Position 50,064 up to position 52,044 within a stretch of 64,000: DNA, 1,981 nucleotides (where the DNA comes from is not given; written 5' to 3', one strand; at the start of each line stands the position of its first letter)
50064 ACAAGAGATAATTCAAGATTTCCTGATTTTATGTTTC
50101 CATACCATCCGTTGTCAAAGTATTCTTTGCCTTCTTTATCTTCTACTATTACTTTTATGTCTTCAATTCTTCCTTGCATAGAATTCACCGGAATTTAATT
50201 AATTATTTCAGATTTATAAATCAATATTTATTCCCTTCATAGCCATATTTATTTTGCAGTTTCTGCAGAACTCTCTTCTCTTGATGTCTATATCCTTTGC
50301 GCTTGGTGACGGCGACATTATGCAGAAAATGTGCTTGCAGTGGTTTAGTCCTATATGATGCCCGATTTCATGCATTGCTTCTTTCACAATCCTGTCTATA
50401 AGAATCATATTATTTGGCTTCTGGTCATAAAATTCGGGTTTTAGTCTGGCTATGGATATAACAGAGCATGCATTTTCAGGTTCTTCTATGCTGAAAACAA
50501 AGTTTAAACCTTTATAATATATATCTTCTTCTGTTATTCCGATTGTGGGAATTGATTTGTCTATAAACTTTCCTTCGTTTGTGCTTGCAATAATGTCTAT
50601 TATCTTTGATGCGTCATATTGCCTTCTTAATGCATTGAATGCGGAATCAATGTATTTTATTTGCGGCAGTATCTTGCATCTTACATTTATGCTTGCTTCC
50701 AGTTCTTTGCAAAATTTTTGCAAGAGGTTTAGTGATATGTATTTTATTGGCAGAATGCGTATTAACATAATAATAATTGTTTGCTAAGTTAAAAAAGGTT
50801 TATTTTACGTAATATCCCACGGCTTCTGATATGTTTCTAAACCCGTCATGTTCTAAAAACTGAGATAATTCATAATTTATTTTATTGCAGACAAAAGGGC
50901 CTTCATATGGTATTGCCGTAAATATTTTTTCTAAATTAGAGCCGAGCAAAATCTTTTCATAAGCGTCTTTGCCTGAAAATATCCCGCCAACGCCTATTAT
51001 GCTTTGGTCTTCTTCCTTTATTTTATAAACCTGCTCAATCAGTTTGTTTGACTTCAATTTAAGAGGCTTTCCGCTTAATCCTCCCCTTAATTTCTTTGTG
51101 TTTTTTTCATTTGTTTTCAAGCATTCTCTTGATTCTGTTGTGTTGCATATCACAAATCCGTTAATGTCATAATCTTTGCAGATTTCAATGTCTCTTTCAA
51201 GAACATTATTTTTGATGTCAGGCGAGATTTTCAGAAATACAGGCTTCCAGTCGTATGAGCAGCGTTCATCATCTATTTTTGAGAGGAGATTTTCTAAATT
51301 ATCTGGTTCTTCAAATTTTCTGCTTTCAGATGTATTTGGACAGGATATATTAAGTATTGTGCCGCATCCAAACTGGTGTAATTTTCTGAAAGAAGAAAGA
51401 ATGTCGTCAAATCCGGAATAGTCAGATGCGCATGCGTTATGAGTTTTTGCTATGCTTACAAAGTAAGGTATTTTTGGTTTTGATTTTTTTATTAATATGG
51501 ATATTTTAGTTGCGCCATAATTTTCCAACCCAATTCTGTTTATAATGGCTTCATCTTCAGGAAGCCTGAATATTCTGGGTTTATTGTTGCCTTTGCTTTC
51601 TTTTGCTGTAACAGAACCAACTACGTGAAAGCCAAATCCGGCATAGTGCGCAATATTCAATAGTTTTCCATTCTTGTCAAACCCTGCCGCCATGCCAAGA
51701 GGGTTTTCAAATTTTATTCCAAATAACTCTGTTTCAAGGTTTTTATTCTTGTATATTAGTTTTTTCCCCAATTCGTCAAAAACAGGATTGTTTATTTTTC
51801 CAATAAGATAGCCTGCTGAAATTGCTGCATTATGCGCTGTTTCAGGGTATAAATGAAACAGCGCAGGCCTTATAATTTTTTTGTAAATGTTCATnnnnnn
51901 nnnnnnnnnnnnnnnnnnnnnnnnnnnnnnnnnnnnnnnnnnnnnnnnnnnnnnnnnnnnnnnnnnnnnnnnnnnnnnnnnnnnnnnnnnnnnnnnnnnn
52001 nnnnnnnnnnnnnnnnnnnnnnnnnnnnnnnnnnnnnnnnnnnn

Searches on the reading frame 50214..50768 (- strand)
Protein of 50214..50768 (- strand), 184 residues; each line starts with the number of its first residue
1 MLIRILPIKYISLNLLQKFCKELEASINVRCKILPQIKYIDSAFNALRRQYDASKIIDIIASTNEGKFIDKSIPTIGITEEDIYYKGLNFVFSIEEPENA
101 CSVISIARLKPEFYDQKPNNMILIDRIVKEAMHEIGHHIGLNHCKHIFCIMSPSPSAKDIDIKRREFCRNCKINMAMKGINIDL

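Call 10: search_protein_families(library=pfam, proteins=[window:50214-50768:-], max_evalue=0.01)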
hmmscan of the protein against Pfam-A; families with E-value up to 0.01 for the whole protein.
window:50214-50768:- (184 aa): 3 families
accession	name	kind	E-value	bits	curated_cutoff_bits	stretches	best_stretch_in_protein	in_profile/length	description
PF07998.17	Peptidase_M54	-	4.6e-28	99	24.4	1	25-174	34-191/194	Peptidase family M54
PF00413.30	Peptidase_M10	-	0.00072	19.9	24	1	131-156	112-137/159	Matrixin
PF13582.12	Reprolysin_3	-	0.0026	18.7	22.4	1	84-143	76-122/123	Metallo-peptidase family M12B Reprolysin-like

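Call 13: find_encoding_contigs(protein=window:50214-50768:-, flank=10000, max_places=10)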
Protein window:50214-50768:- (184 aa): 2 contigs read that carry it; 1 place shown.
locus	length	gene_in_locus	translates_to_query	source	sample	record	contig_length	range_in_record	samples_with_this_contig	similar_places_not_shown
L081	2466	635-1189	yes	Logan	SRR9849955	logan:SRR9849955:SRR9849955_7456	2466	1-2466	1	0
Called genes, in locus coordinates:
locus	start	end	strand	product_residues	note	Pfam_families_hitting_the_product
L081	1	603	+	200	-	?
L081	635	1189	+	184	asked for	PF07998:Peptidase_M54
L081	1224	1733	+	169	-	PF02778:tRNA_int_endo_N, PF01974:tRNA_int_endo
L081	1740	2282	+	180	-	PF02778:tRNA_int_endo_N, PF01974:tRNA_int_endo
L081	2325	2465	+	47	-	?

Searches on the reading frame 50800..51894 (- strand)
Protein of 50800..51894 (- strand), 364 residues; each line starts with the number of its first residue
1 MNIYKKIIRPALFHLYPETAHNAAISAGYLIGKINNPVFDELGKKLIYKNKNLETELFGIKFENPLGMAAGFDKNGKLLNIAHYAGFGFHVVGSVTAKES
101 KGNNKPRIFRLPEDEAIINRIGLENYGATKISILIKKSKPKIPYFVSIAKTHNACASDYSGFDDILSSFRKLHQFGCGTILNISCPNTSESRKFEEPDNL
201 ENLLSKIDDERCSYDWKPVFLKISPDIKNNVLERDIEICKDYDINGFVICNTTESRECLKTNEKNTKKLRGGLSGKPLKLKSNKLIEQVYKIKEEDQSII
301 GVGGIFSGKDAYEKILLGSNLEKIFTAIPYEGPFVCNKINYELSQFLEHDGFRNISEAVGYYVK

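Call 10: search_protein_families(library=pfam, proteins=[window:50800-51894:-], max_evalue=0.01)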
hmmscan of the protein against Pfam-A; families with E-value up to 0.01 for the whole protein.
window:50800-51894:- (364 aa): 1 family
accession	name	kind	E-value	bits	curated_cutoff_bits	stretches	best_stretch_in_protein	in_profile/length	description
PF01180.27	DHO_dh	-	1.3e-67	228.4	27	1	53-347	2-291/291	Dihydroorotate dehydrogenase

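Call 12: find_related_loci(query=window:50800-51894:-, collection=genome_contigs, flank=6000)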
Query window:50800-51894:- (364 aa) in genome_contigs; peptide patterns used: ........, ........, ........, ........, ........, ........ (x = any residue, [..] = any of these).
599 stretches matched a pattern (row limit reached: there are more); 560 encode a relative of the query (tblastn E <= 1e-3); the best 80 are kept; 80 distinct loci.
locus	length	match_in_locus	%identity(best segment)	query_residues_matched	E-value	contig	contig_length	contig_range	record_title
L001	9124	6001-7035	39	3-360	1e-73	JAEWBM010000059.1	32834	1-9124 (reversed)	MAG: Acidobacteria bacterium isolate OH_PBB_25 k127_518504, whole genome shotgun sequence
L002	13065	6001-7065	39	3-364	7e-72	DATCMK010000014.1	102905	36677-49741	MAG TPA_asm: Pyrinomonadaceae bacterium isolate SMAG_U7147 k141_10007, whole genome shotgun sequence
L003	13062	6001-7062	37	7-360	2e-70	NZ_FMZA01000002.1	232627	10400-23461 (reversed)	Melghirimyces thermohalophilus strain DSM 45514, whole genome shotgun sequence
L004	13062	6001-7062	38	1-364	2e-69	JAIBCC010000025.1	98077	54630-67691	MAG: Pyrinomonadaceae bacterium isolate SSF56 NODE_3479_length_98077_cov_32.871843, whole genome shotgun sequence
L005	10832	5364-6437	36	3-360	6e-69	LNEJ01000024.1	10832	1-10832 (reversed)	MAG: Gammaproteobacteria bacterium Ga0074134 Ga0074134_122.2, whole genome shotgun sequence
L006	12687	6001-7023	40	8-360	9e-69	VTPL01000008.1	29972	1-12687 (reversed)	MAG: Pelagibacteraceae bacterium isolate CP.40 NODE_220_length_29972_cov_15.852893, whole genome shotgun sequence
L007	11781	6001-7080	36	3-360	5e-68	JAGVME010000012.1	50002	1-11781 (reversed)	MAG: Gammaproteobacteria bacterium isolate SW_26 c_000000136124, whole genome shotgun sequence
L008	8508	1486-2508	41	8-360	3e-67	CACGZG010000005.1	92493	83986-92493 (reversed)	uncultured Pelagibacteraceae bacterium isolate AG-426-I10 genome assembly, contig: AG-426-I10_NODE_5, whole genome shotg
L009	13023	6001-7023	39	8-360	4e-67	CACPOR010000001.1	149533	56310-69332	MAG: uncultured Pelagibacteraceae bacterium isolate AG-915-K20 genome assembly, contig: AG-915-K20_NODE_1, whole genome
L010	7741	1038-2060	38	8-360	5e-67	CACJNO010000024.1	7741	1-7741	uncultured Pelagibacteraceae bacterium isolate AG-447-J13 genome assembly, contig: AG-447-J13_NODE_24, whole genome shot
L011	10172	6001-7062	37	3-364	7e-67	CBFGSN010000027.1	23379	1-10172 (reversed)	MAG TPA_asm: uncultured bacterium isolate SRR17295759_binner123_Refined_35 genome assembly, contig: ERZ23354333.618, who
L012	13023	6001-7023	38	8-360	3e-66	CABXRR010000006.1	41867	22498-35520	MAG: uncultured Pelagibacteraceae bacterium isolate AG-325-A11 genome assembly, contig: AG-325-A11_NODE_6, whole genome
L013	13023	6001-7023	38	8-360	2e-66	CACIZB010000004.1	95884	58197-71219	uncultured Pelagibacteraceae bacterium isolate AG-914-L04 genome assembly, contig: AG-914-L04_NODE_4, whole genome shotg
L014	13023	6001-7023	39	8-360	5e-66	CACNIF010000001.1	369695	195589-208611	MAG: uncultured Pelagibacteraceae bacterium isolate AG-920-L03 genome assembly, contig: AG-920-L03_NODE_1, whole genome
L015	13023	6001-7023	40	8-360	3e-66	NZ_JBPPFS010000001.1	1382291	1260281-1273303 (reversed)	Candidatus Pelagibacter ubique HIMB4 HIMB4_Contig_0001, whole genome shotgun sequence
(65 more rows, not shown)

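Call 20: find_homologous_proteins(query=window:50800-51894:-, max_evalue=1e-30)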
Query window:50800-51894:- (364 aa): 7847 proteins with E <= 1e-30 among 8000 candidates; the best 120 are listed.
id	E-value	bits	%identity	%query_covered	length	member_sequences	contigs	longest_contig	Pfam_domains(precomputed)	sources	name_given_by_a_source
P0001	3.0e-243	824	100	100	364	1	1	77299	PF01180.28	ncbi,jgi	-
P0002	1.0e-121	424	55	100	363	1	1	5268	PF01180.28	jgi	jgi:dihydroorotate dehydrogenase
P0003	1.9e-93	331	46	98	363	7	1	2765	PF01180.28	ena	-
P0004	8.6e-91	323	47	97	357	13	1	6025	PF01180.28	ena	-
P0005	9.4e-88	313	46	99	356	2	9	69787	PF01180.28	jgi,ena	-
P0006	7.1e-87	310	46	98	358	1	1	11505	PF01180.28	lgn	-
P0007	2.0e-84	302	45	98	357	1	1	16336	PF01180.28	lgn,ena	-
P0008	1.1e-83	299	45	98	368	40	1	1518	PF01180.28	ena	-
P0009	1.6e-83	299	46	98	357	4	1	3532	PF01180.28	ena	-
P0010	2.5e-83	298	42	98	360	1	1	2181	PF01180.28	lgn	-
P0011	2.6e-83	298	45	98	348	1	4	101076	PF01180.28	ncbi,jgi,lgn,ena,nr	ncbi:MAG: quinone-dependent dihydroorotate dehydrogenase [Nanoarchaeota archaeon]|nr:quinone-depende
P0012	7.8e-83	296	42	98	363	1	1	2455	PF01180.28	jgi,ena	-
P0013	8.3e-83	296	45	99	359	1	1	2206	PF01180.28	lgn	-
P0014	8.9e-82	293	44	98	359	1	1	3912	PF01180.28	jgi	-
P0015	4.1e-81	291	43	98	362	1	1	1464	PF01180.28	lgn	-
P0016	1.2e-80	289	44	98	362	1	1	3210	PF01180.28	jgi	jgi:dihydroorotate dehydrogenase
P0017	1.4e-80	289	45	94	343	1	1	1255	PF01180.28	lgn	-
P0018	1.4e-80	289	41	98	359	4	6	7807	PF01180.28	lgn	-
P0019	1.6e-80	289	42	98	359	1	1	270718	PF01180.28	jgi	jgi:dihydroorotate dehydrogenase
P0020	1.9e-80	288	43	99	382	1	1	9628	PF01180.28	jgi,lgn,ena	-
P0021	2.1e-80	288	43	98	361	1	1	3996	PF01180.28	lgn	-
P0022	2.6e-80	288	44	99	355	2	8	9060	PF01180.28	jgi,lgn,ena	-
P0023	2.7e-80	288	43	99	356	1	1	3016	PF01180.28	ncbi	-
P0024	5.3e-80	287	44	99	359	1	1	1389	PF01180.28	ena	-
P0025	1.0e-79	286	44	98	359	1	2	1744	PF01180.28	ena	-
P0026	2.3e-79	285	43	99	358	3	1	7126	PF01180.28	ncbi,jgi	ncbi:MAG: quinone-dependent dihydroorotate dehydrogenase [Nanoarchaeota archaeon]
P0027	2.3e-79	285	43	99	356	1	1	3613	PF01180.28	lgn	-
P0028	4.6e-79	284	44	98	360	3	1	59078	PF01180.28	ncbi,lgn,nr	ncbi:MAG: quinone-dependent dihydroorotate dehydrogenase [Deltaproteobacteria bacterium]|nr:quinone-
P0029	4.9e-79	284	45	99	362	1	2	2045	PF01180.28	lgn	-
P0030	1.0e-78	283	43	98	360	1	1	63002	PF01180.28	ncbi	-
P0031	1.3e-78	282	43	98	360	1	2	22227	PF01180.28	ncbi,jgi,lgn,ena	-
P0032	2.3e-78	282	43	98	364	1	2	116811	PF01180.28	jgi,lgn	-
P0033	3.3e-78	281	42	98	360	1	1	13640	PF01180.28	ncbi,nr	ncbi:quinone-dependent dihydroorotate dehydrogenase [Candidatus Woesearchaeota archaeon]|nr:quinone-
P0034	5.5e-78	280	44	98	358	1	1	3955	PF01180.28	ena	-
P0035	8.3e-78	280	45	98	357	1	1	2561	PF01180.28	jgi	jgi:dihydroorotate dehydrogenase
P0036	1.1e-77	279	42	98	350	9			PF01180.28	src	-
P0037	1.2e-77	279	43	100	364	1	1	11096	PF01180.28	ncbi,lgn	-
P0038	1.2e-77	279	40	98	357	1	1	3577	PF01180.28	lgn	-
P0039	2.1e-77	278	42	98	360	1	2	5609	PF01180.28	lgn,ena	-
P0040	2.2e-77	278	41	97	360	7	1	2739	PF01180.28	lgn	-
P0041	3.9e-77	278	45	99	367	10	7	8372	PF01180.28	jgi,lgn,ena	-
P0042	5.1e-77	277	42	98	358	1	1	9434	PF01180.28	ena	-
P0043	6.5e-77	277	42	98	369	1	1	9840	PF01180.28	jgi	-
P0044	1.4e-76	276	43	99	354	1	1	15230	PF01180.28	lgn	-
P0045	1.4e-76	276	40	97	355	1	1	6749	PF01180.28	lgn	-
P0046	2.2e-76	275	42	99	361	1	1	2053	PF01180.28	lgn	-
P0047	2.7e-76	275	44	99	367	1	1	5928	PF01180.28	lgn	-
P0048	3.1e-76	275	44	97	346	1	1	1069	PF01180.28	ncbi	ncbi:MAG: quinone-dependent dihydroorotate dehydrogenase, partial [Nanoarchaeota archaeon]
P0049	3.9e-76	274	44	99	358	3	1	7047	PF01180.28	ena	-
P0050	7.3e-76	273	40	99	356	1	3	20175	PF01180.28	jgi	-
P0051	9.5e-76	273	41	97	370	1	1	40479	PF01180.28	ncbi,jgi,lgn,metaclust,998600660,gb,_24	metaclust:\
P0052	1.1e-75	273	42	98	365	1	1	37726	PF01180.28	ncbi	-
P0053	1.1e-75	273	41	95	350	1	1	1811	PF01180.28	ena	-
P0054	2.1e-75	272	43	99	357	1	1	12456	PF01180.28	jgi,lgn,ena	-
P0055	2.2e-75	272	42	98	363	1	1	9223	PF01180.28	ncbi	-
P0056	2.8e-75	271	43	99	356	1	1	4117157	PF01180.28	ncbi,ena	-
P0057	2.9e-75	271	42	99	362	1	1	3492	PF01180.28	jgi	jgi:dihydroorotate dehydrogenase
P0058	3.1e-75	271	43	98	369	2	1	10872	PF01180.28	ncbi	-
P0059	3.7e-75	271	41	98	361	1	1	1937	PF01180.28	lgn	-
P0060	4.1e-75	271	43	98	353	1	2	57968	PF01180.28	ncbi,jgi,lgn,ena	-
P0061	4.9e-75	271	40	97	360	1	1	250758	PF01180.28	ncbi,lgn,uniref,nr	ncbi:quinone-dependent dihydroorotate dehydrogenase [Rhodohalobacter sp. 614A]|uniref:quinone-depend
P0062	5.2e-75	271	42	98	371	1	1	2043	PF01180.28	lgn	-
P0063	7.9e-75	270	42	99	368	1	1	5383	PF01180.28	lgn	-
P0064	9.3e-75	270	41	99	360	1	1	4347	PF01180.28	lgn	-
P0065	1.2e-74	269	40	99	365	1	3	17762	PF01180.28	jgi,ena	-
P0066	2.1e-74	269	41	98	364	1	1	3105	PF01180.28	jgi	jgi:dihydroorotate dehydrogenase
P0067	2.1e-74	269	42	99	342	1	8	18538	PF01180.28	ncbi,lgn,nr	ncbi:MAG: Dihydroorotate dehydrogenase (quinone) [Candidatus Woesearchaeota archaeon]|nr:Dihydroorot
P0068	2.6e-74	268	42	98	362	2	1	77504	PF01180.28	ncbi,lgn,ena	ncbi:MAG TPA: quinone-dependent dihydroorotate dehydrogenase [Pyrinomonadaceae bacterium]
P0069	2.6e-74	268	40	97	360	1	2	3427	PF01180.28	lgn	-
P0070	2.8e-74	268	41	96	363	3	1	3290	PF01180.28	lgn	-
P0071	4.3e-74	268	40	97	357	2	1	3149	PF01180.28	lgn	-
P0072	4.7e-74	267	40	98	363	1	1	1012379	PF01180.28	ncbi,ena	-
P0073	6.4e-74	267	40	96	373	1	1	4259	PF01180.28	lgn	-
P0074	7.2e-74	267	42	95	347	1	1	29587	PF01180.28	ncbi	ncbi:MAG: quinone-dependent dihydroorotate dehydrogenase [archaeon]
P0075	1.1e-73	266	43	97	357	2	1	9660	PF01180.28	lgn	-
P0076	1.7e-73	266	43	98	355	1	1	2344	PF01180.28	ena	-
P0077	2.2e-73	265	40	97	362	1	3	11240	PF01180.28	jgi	jgi:dihydroorotate dehydrogenase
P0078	3.2e-73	265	43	99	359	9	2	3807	PF01180.28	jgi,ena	-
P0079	3.3e-73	265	44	83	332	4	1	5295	PF01180.28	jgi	jgi:dihydroorotate dehydrogenase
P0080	3.9e-73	264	42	96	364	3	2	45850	PF01180.28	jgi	jgi:dihydroorotate dehydrogenase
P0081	4.8e-73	264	40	98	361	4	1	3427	PF01180.28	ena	-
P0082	5.5e-73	264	43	98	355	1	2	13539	PF01180.28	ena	-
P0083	6.8e-73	264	40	98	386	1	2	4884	PF01180.28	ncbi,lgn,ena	-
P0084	8.0e-73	263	40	97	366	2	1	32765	PF01180.28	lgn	-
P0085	8.4e-73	263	41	98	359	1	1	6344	PF01180.28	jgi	-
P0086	8.8e-73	263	42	98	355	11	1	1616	PF01180.28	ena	-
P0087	1.2e-72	263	40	99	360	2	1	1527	PF01180.28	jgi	jgi:dihydroorotate dehydrogenase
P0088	1.4e-72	263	41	100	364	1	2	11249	PF01180.28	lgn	-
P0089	2.6e-72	262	39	97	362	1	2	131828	PF01180.28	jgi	jgi:dihydroorotate dehydrogenase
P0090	3.1e-72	261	41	98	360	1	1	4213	PF01180.28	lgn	-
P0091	3.5e-72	261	40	96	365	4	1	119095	PF01180.28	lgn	-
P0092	5.3e-72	261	42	98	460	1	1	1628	PF01180.28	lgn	-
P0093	6.0e-72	261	40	97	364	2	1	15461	PF01180.28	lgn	-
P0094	7.4e-72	260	42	85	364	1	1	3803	PF01180.28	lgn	-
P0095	7.8e-72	260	41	98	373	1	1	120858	PF01180.28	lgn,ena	-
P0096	8.0e-72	260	40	99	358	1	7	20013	PF01180.28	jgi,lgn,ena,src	-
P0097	8.3e-72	260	40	98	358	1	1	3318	PF01180.28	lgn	-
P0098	9.2e-72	260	40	97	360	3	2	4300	PF01180.28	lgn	-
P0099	9.9e-72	260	41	100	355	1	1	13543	PF01180.28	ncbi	ncbi:MAG: quinone-dependent dihydroorotate dehydrogenase [Pyrinomonadaceae bacterium]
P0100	1.0e-71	260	42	98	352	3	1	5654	PF01180.28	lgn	-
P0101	1.1e-71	260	42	98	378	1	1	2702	PF01180.28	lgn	-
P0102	1.2e-71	260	39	99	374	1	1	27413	PF01180.28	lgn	-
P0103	1.4e-71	259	40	98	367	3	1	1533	PF01180.28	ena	-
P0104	1.5e-71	259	40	97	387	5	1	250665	PF01180.28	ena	-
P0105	1.7e-71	259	39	98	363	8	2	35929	PF01180.28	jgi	-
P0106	2.0e-71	259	41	99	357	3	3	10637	PF01180.28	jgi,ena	-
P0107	2.1e-71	259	40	98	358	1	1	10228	PF01180.28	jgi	jgi:dihydroorotate dehydrogenase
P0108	2.2e-71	259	41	98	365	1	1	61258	PF01180.28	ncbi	ncbi:MAG: quinone-dependent dihydroorotate dehydrogenase [Nanoarchaeota archaeon]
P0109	2.4e-71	259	40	98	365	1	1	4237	PF01180.28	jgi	-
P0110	2.8e-71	258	40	98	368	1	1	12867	PF01180.28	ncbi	ncbi:quinone-dependent dihydroorotate dehydrogenase [soil metagenome]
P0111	3.0e-71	258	43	98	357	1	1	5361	PF01180.28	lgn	-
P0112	3.1e-71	258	38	97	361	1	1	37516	PF01180.28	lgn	-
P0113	3.4e-71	258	40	98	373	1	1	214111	PF01180.28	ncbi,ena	-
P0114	3.7e-71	258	42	99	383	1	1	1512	PF01180.28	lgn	-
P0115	4.1e-71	258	39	100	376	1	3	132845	PF01180.28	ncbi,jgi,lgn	-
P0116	5.6e-71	257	41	98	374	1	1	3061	PF01180.28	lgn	-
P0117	1.0e-70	256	41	98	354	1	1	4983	PF01180.28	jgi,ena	-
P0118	1.3e-70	256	41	99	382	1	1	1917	PF01180.28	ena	-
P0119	1.4e-70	256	40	99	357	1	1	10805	PF01180.28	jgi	jgi:dihydroorotate dehydrogenase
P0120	1.4e-70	256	39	99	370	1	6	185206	PF01180.28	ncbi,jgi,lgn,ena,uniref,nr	ncbi:MAG: dihydroorotate dehydrogenase (quinone) [Candidatus Magasanikbacteria bacterium CG11_big_fi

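Call 21: find_encoding_contigs(protein=P0001, flank=3000, max_places=3)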
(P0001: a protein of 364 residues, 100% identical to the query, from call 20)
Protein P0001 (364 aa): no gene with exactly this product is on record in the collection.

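Call 22: find_encoding_contigs(protein=P0002, flank=6000, max_places=3)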
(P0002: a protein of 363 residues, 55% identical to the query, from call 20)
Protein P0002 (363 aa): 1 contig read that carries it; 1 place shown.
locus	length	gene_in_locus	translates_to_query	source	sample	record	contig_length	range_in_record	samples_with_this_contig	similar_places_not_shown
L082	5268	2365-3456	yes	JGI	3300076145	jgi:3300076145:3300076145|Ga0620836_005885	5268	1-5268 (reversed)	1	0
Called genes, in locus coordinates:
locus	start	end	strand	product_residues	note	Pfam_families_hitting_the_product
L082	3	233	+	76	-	?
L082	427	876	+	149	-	PF13298:LigD_N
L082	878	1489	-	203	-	PF01694:Rhomboid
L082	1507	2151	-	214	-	PF12705:PDDEXK_1, PF01930:Cas_Cas4 (weak)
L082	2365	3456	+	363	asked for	PF01180:DHO_dh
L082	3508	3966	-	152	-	-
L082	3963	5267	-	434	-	?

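Call 51: list_cluster_members(proteins=[P0001, P0121, P0123, P0134, P0122])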
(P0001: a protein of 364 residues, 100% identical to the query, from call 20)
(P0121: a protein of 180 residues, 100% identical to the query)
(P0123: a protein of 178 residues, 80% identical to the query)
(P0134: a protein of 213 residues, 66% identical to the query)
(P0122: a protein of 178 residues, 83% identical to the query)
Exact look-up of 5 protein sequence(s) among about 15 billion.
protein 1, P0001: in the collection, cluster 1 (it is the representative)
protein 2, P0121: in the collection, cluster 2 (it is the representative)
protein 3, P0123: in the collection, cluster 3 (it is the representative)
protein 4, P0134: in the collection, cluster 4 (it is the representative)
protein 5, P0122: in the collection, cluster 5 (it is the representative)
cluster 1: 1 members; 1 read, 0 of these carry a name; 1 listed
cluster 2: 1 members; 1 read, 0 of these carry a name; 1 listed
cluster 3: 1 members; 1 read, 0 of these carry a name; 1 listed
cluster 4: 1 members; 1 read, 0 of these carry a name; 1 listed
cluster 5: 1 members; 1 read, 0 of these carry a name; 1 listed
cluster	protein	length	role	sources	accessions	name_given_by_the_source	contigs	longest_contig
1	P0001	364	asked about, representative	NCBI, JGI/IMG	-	-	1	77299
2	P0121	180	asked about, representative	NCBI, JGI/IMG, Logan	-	-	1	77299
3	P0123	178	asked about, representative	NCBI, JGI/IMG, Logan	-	-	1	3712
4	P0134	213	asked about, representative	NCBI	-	-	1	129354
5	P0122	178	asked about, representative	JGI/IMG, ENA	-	-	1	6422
